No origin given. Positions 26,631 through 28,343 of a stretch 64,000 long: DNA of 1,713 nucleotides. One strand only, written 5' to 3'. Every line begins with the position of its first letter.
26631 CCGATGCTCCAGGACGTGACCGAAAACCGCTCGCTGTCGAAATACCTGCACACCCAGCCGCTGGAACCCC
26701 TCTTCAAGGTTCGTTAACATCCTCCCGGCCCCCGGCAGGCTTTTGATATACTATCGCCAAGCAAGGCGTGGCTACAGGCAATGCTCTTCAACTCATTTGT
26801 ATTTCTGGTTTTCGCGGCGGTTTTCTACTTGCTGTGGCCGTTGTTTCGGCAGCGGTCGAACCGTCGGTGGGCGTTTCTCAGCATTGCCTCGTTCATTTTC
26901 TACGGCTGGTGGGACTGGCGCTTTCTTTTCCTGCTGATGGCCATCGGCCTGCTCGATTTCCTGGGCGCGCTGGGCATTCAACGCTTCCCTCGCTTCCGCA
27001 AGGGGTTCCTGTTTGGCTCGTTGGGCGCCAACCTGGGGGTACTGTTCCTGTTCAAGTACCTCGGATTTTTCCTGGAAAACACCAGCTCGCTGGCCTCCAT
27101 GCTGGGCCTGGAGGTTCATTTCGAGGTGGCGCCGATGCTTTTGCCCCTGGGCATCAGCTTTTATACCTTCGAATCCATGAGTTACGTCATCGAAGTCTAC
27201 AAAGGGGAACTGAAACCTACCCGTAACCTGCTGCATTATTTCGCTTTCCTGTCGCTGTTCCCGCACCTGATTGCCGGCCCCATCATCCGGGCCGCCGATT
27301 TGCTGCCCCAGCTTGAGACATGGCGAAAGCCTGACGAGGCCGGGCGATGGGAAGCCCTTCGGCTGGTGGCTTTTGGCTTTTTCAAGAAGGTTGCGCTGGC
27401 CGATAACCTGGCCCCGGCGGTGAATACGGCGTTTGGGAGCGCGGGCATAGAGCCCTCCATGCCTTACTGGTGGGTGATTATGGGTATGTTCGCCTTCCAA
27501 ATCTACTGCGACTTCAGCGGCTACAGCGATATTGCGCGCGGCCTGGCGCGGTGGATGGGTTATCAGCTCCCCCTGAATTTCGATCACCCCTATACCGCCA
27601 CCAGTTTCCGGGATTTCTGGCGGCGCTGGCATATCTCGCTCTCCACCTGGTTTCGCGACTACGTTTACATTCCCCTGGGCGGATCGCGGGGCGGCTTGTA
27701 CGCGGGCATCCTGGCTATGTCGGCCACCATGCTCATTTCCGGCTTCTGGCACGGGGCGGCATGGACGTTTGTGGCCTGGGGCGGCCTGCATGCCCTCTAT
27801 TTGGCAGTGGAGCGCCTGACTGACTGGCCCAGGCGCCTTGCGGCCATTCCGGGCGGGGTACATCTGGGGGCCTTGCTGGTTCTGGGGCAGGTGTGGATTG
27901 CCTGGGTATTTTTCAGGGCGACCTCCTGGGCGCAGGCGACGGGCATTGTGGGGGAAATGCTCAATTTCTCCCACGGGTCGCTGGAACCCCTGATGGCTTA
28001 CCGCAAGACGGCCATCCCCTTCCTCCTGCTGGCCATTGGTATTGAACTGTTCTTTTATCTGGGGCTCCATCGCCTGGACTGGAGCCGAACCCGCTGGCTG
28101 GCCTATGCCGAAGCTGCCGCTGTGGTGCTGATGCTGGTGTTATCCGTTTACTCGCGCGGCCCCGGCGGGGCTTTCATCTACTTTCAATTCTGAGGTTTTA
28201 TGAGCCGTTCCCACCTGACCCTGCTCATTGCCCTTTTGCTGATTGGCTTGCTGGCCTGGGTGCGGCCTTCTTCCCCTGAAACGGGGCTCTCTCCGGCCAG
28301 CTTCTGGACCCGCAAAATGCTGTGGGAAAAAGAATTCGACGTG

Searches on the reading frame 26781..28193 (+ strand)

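Call 19: search_protein_families(library=pfam, proteins=[window:26781-28193:+], max_evalue=0.001)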
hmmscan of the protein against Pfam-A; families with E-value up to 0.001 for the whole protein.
window:26781-28193:+ (470 aa): 2 families
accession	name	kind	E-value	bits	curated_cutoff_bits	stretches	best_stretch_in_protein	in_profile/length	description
PF03062.24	MBOAT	-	7.1e-33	114.7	27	1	149-379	80-329/337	MBOAT, membrane-bound O-acyltransferase family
PF13813.11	MBOAT_2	-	5.6e-05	23.8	25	1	264-327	2-67/85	Membrane bound O-acyl transferase family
